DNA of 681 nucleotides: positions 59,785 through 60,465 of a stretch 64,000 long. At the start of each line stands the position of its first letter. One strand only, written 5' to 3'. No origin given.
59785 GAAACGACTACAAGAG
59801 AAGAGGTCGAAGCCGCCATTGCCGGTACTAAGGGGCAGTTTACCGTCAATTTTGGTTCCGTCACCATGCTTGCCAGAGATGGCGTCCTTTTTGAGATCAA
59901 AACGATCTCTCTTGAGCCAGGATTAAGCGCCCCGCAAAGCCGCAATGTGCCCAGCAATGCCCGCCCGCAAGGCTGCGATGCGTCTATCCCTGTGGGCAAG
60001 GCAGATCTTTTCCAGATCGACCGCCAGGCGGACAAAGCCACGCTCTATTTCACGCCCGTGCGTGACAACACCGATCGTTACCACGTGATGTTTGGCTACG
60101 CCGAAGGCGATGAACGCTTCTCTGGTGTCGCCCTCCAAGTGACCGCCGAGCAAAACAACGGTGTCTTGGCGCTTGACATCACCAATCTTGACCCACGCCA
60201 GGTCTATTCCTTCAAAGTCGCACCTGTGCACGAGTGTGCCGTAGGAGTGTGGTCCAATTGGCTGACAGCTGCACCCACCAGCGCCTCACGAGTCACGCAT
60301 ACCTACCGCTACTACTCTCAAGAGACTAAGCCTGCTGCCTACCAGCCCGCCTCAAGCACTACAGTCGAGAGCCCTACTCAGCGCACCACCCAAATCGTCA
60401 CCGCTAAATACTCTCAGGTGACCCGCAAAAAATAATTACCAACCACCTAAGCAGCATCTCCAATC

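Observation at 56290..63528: Tandem paralogous giant secreted proteins sharing a C-terminal FN3-like module, with duplicated upstream promoter and identical-type terminators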

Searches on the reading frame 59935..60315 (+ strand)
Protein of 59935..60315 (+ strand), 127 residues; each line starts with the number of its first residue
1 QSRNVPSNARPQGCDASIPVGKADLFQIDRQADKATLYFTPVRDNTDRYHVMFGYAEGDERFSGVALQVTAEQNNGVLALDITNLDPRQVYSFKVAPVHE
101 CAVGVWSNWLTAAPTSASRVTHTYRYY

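Call 29: find_related_loci(query=A2, collection=genome_contigs, flank=10000)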
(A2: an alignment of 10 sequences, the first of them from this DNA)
Query A2 (127 aa) in genome_contigs; peptide patterns used: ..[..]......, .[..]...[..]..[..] (x = any residue, [..] = any of these).
68 stretches matched a pattern; 16 encode a relative of the query (tblastn E <= 1e-3); 16 distinct loci.
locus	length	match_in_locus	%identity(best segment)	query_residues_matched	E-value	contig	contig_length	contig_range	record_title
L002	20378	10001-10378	69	3-126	8e-61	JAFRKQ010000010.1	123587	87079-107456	Bacterium isolate RGIG2556 Goat_Jejunum.Co__c333254, whole genome shotgun sequence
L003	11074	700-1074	64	4-126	1e-53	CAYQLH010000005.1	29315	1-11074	MAG TPA_asm: uncultured Pseudomonadales bacterium isolate SRP278969_co1_166 genome assembly, contig: NODE_1544_length_29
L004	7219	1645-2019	64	4-126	5e-52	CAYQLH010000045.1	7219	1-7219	MAG TPA_asm: uncultured Pseudomonadales bacterium isolate SRP278969_co1_166 genome assembly, contig: NODE_16290_length_7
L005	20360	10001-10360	55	7-127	1e-41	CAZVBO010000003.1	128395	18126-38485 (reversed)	MAG TPA_asm: uncultured Pseudomonadales bacterium isolate SRP304446_co1_134 genome assembly, contig: NODE_55_length_1283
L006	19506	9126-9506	52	4-126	7e-39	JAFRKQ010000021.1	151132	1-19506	Bacterium isolate RGIG2556 Goat_Jejunum.Co__c793909, whole genome shotgun sequence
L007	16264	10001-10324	52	19-127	9e-36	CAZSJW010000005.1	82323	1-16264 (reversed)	MAG TPA_asm: uncultured Pseudomonadales bacterium isolate SRP286056_co2_78 genome assembly, contig: NODE_287_length_8232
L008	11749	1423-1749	49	19-126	2e-30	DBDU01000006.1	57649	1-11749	MAG TPA_asm: Patescibacteria group bacterium UBA924 UBA924_contig_193, whole genome shotgun sequence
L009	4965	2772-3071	43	10-112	2e-22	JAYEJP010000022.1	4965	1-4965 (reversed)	MAG: Patescibacteria group bacterium isolate MAG160 MAG160_22, whole genome shotgun sequence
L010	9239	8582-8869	41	14-112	4e-22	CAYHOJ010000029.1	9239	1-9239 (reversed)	MAG TPA_asm: uncultured Gammaproteobacteria bacterium isolate ERP119705_co15_489 genome assembly, contig: NODE_8992_leng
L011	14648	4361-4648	40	14-112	5e-22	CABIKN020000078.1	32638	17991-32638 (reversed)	Candidatus Roizmanbacteria bacterium isolate CandRoiz1 genome assembly, contig: CANDROIZ_Contig_8, whole genome shotgun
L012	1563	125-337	55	7-77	1e-21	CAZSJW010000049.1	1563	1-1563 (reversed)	MAG TPA_asm: uncultured Pseudomonadales bacterium isolate SRP286056_co2_78 genome assembly, contig: NODE_159612_length_1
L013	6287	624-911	40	14-112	1e-21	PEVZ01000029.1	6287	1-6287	MAG: Candidatus Roizmanbacteria bacterium CG06_land_8_20_14_3_00_34_14 CG06_land_8_20_14_3.00_150_scaffold_8951_c, whole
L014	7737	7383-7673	39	13-112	4e-21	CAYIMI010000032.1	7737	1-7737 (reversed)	MAG TPA_asm: uncultured Gammaproteobacteria bacterium isolate ERP119705_co24_607 genome assembly, contig: NODE_14653_len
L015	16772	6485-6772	40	14-112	1e-19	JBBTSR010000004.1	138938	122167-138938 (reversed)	MAG: Patescibacteria group bacterium isolate H41-bin132_1 H41_bin132_1_000000000004, whole genome shotgun sequence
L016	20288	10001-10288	36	14-112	1e-17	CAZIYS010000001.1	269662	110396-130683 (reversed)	MAG TPA_asm: uncultured Gammaproteobacteria bacterium isolate SRP302447_co1_778 genome assembly, contig: NODE_128_length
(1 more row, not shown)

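Call 39: predict_structure(alignment_id=A2)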
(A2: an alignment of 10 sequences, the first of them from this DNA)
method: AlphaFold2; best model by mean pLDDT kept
length: 127 residues; sequences in the alignment: 10
mean_pLDDT: 84.8   pTM: 0.77
mean pLDDT of the five models: 84.8, 84.5, 78.6, 74.7, 72.5
residues with pLDDT >= 90: 78; 70-90: 27; 50-70: 16; < 50: 6
segments of 3 or more residues with pLDDT < 50: 1-3
pLDDT, mean of each block of 10 residues (from residue 1): 48 80 93 94 88 94 76 72 94 94 93 93 81
secondary structure, 60 per line:
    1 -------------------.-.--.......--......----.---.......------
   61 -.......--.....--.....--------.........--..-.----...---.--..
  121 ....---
elements in order: E25-31 E34-39 E48-54 E62-68 H71-75 E78-82 E91-99 E110-112 E119-124

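Call 40: search_protein_representatives(alignment_id=A2)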
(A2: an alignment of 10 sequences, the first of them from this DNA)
Query: 10 sequences, 127 profile positions. Proteins with E-value up to 0.001 (for the whole library): 2121; up to 1e-10: 1057; up to 1e-30: 80. The best 150 are listed.
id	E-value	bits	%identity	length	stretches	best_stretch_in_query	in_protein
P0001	1.7e-60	218.8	-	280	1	1-126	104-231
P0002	2.3e-60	218.4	-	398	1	1-127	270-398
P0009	6.9e-60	216.8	-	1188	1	2-126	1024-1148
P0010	1.0e-59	216.3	-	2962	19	78-119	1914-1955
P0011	1.7e-59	215.5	-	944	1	1-126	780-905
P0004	4.1e-59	214.3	-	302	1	2-126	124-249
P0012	3.5e-58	211.3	-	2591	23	81-118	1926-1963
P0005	1.2e-56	206.3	-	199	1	1-127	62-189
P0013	1.6e-56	205.9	-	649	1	1-127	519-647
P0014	1.1e-54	200.0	-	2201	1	2-127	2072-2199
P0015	3.8e-54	198.3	-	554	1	1-126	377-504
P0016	3.8e-54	198.3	-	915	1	2-126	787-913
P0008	8.0e-53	194.0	-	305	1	1-126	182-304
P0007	2.5e-51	189.1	-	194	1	2-127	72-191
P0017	2.5e-51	189.1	-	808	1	3-127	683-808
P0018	4.4e-51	188.3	-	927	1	1-127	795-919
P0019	6.6e-51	187.8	-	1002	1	3-127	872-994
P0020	1.1e-50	187.0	-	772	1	1-127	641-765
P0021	1.2e-50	186.9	-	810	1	7-127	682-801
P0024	1.7e-49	183.2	-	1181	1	3-126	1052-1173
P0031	5.3e-47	175.2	-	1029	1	2-127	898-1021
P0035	2.4e-46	173.1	-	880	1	3-126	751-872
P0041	2.6e-45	169.7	-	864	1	3-127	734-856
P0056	1.9e-42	160.4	-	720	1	2-126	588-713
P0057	2.1e-42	160.3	-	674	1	5-127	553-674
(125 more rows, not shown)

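Call 44: find_encoding_contigs(protein=P0011, flank=10000, max_places=5)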
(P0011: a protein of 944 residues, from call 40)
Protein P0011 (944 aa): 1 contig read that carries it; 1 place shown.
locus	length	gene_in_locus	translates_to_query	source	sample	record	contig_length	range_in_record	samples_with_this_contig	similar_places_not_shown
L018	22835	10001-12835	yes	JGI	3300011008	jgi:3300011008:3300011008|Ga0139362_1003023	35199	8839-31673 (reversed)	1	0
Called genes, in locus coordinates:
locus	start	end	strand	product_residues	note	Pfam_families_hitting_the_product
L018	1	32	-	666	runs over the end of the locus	PF13196:DUF4012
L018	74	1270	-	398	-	PF03033:Glyco_transf_28, PF04101:Glyco_tran_28_C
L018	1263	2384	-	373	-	PF01098:FTSW_RODA_SPOVE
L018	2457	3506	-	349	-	PF00953:Glycos_transf_4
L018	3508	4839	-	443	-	PF00275:EPSP_synthase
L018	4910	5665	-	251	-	-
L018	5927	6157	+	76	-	-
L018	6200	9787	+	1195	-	-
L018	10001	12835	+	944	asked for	-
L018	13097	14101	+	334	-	PF01933:CofD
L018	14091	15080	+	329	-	PF25084:LbH_EIF2B (weak)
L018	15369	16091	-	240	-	PF01832:Glucosaminidase (weak)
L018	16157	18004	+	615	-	PF01411:tRNA-synt_2c, PF07973:tRNA_SAD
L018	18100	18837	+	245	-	-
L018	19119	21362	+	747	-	PF01138:RNase_PH, PF03725:RNase_PH_C, PF03726:PNPase (weak), PF01138:RNase_PH, PF00013:KH_1, PF22675:KH-I_KHDC4-BBP (faint), PF00575:S1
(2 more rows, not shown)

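Call 45: find_encoding_contigs(protein=P0009, flank=10000, max_places=5)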
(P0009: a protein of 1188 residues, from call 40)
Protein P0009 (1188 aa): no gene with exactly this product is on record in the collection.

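Call 46: fold_search(model_id=the predicted structure, library=pdb)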
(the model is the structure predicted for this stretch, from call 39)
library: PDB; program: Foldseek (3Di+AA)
matches with E <= 10: 1966; with E <= 0.001: 149
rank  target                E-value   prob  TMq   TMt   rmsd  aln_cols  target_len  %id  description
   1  3f7p_E                4.5e-05  1.00  0.59  0.37   2.5        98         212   17  Crystal structure of a complex between integrin beta4 and plectin (released 2009-03-10)
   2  2haz                  4.5e-05  1.00  0.62  0.74   3.5       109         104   17  Crystal structure of the first fibronectin domain of human NCAM1 (released 2006-10-03)
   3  1x5z_MODEL_1_A        4.5e-05  1.00  0.58  0.64   5.6       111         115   14  Solution structure of the fibronectin type-III domain of human protein tyrosine phosphatase, receptor type, D  (released 2005-11-17)
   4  3n1g_D                4.7e-05  1.00  0.57  0.71   3.2       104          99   15  Crystal structure of DhhN bound to BOCFn3 (released 2010-06-02)
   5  5e53_A                6.6e-05  1.00  0.57  0.27   3.1        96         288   16  Crystal structure of chicken CNTN1 FN1-FN3 domains (released 2016-08-31)
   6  8orl_B                8.2e-05  1.00  0.53  0.63   4.1       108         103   16  Crystal structure of the S23226G missense variant of titin domain Fn3-56 (released 2023-08-23)
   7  2ee2_MODEL_1_A        8.2e-05  1.00  0.55  0.58   6.0       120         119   16  Solution structures of the fn3 domain of human contactin 1 (released 2007-08-21)
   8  5kf4_A                8.7e-05  1.00  0.51  0.64   5.5       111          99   17  Crystal structure of FN3 domain (Residues P368-P466) of Human collagen XX (released 2016-07-06)
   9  8oq9_B                9.1e-05  1.00  0.58  0.70   3.3       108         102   18  Crystal structure of the titin domain Fn3-56 (released 2023-08-23)
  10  3f7p_D                9.7e-05  1.00  0.57  0.38   2.7       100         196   18  Crystal structure of a complex between integrin beta4 and plectin (released 2009-03-10)
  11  3n1p_C                1.0e-04  1.00  0.56  0.69   3.4       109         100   16  Crystal Structure of IhhN bound to BOCFn3 (released 2010-06-02)
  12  8oq9_A                1.1e-04  1.00  0.53  0.64   6.0       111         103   18  Crystal structure of the titin domain Fn3-56 (released 2023-08-23)
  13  8x2m_B                1.2e-04  1.00  0.59  0.15   3.9       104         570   15  Cryo-EM structure of the IR/IGF-I complex, conformation 2 (released 2024-11-13)
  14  2dlh_MODEL_1_A        1.2e-04  1.00  0.55  0.58  12.4       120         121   15  Solution structure of the second fn3 domain of human receptor-type tyrosine-protein phosphatase delta (released 2006-10-18)
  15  1x5k_MODEL_1_A        1.2e-04  1.00  0.55  0.56   6.6       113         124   13  The solution structure of the sixth fibronectin type III domain of human Neogenin (released 2005-11-15)
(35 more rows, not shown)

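Call 56: search_protein_families(library=pfam, alignment_id=A3, max_evalue=0.00001)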
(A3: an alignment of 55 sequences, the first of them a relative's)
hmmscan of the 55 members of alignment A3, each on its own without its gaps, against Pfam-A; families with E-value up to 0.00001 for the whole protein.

A. member 1, P0013 (649 aa): 0 families

B. families by the number of members that match (of 55 scanned): 29 families (the first 25 are shown)
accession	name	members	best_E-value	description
PF00041.27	fn3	26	2.1e-14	Fibronectin type III domain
PF00082.27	Peptidase_S8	4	2.9e-49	Subtilase family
PF13229.12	Beta_helix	4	6.4e-14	Right handed beta helix region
PF01436.27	NHL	3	3.3e-42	NHL repeat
PF13385.13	Laminin_G_3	3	2.2e-30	Concanavalin A-like lectin/glucanases superfamily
PF15902.12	Sortilin-Vps10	3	4.3e-17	Sortilin, neurotensin receptor 3,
PF16656.11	Pur_ac_phosph_N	3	9e-14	Purple acid Phosphatase, N-terminal domain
PF10102.14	DUF2341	2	6.7e-11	Domain of unknown function (DUF2341)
PF02012.26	BNR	2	2.1e-08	BNR/Asp-box repeat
PF13306.12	LRR_5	1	7.9e-102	BspA type Leucine rich repeat region (6 copies)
PF17164.10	DUF5122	1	3e-22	Domain of unknown function (DUF5122) beta-propeller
PF01839.29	FG-GAP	1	2.4e-19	FG-GAP repeat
PF17210.9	SdrD_B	1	3e-19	SdrD B-like domain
PF13855.12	LRR_8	1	1.3e-14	Leucine rich repeat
PF14592.12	Chondroitinas_B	1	5.8e-13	Chondroitinase B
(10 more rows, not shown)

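Call 103: search_protein_families(library=ncbifam, alignment_id=A3, max_evalue=0.001)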
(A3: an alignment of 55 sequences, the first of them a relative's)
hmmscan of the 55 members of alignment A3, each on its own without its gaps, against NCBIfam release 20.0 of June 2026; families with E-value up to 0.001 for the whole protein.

A. member 1, P0013 (649 aa): 0 families

B. families by the number of members that match (of 55 scanned): 30 families (the first 25 are shown)
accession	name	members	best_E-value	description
NF041518.1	choice_anch_Q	7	3.2e-10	choice-of-anchor Q domain-containing protein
TIGR03921.1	T7SS_mycosin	4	2.6e-39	type VII secretion-associated serine protease mycosin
NF033595.1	denti_PrtP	4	2.1e-25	dentilisin complex serine proteinase subunit PrtP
NF049966.1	QH_SP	4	6.6e-13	subtilisin-like serine protease QhpE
TIGR03895.1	protease_PatA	4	3.1e-08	PatA/PatG family cyanobactin maturation protease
NF045728.1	glycosyl_F510_1955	3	6.8e-19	F510_1955 family glycosylhydrolase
TIGR03803.2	Gloeo_Verruco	2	1.1e-71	choice-of-anchor tandem repeat GloVer-containing protein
NF035926.1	scyF_NHL_VPEP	2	6.5e-52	scytonemin biosynthesis PEP-CTERM protein ScyF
NF047494.1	Lepto_SBBP_lipo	2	3.3e-39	SBBP repeat beta-propeller lipoprotein, LipL53 family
TIGR04393.1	rpt_T5SS_PEPC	2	6.9e-33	T5SS/PEP-CTERM-associated repeat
NF052521.1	TafC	2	1e-15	TafC family fimbrial protein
NF041899.1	pec_ly_PelN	2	1.4e-12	pectate lyase PelN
TIGR04214.1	CSLREA_Nterm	2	5.6e-09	CSLREA domain-containing protein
TIGR04247.1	NosD_copper_fam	2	2.6e-07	nitrous oxide reductase family maturation protein NosD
NF033206.1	ScyE_fam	2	7.1e-07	ScyD/ScyE family protein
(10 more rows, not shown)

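Call 104: search_protein_families(library=ncbifam, proteins=[P0018, P0019, P0021, P0031, P0035, P0041, P0056, P0057, P0024, P0020], max_evalue=0.001)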
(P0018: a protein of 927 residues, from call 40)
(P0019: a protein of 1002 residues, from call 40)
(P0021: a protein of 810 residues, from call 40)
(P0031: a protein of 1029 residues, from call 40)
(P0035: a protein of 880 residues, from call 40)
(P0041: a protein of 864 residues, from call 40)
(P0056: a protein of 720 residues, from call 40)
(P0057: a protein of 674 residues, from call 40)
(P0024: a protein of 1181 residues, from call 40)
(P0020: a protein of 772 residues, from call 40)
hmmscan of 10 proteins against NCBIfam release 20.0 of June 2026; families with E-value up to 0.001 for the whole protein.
P0018 (927 aa): 1 family
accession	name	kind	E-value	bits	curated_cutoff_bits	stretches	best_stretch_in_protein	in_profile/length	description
NF041518.1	choice_anch_Q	domain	0.00019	21.6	25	1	599-637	17-58/58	choice-of-anchor Q domain-containing protein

P0019 (1002 aa): 2 families
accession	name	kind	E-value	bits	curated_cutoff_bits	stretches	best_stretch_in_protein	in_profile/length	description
NF047897.1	LctobiosidLnbX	equivalog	6.9e-13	47.4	2500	1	38-129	40-137/1498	lacto-N-biosidase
NF041518.1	choice_anch_Q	domain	1.5e-05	25.1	25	1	670-709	16-58/58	choice-of-anchor Q domain-containing protein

P0021 (810 aa): 2 families
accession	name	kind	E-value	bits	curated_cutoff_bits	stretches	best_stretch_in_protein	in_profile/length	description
NF041518.1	choice_anch_Q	domain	3.4e-08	33.6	25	1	479-518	16-58/58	choice-of-anchor Q domain-containing protein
TIGR04247.1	NosD_copper_fam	subfamily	0.0002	20.1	300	0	155-234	61-148/377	nitrous oxide reductase family maturation protein NosD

P0031 (1029 aa): 1 family
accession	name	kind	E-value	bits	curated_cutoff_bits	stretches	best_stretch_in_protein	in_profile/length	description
NF041518.1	choice_anch_Q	domain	1.9e-05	24.8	25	1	713-752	16-58/58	choice-of-anchor Q domain-containing protein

P0035 (880 aa): 2 families
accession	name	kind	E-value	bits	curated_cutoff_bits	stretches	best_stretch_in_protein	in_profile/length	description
NF041899.1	pec_ly_PelN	equivalog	1.3e-09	37.4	740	1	12-82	10-80/437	pectate lyase PelN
NF041518.1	choice_anch_Q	domain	2.3e-08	34.1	25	1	576-613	19-57/58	choice-of-anchor Q domain-containing protein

P0041 (864 aa): 0 families

P0056 (720 aa): 2 families
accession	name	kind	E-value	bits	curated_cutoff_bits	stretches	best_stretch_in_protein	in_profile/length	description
NF041899.1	pec_ly_PelN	equivalog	1.4e-12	47.2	740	1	10-182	10-192/437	pectate lyase PelN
NF047854.1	LIC10774_subfam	equivalog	1.1e-06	27.8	380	1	26-72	59-106/358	LIC10774/LIC10365 family surface protein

P0057 (674 aa): 1 family
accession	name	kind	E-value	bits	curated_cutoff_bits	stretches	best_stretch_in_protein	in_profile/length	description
NF041518.1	choice_anch_Q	domain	5.7e-09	36.1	25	1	507-546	17-57/58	choice-of-anchor Q domain-containing protein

P0024 (1181 aa): 0 families

P0020 (772 aa): 0 families
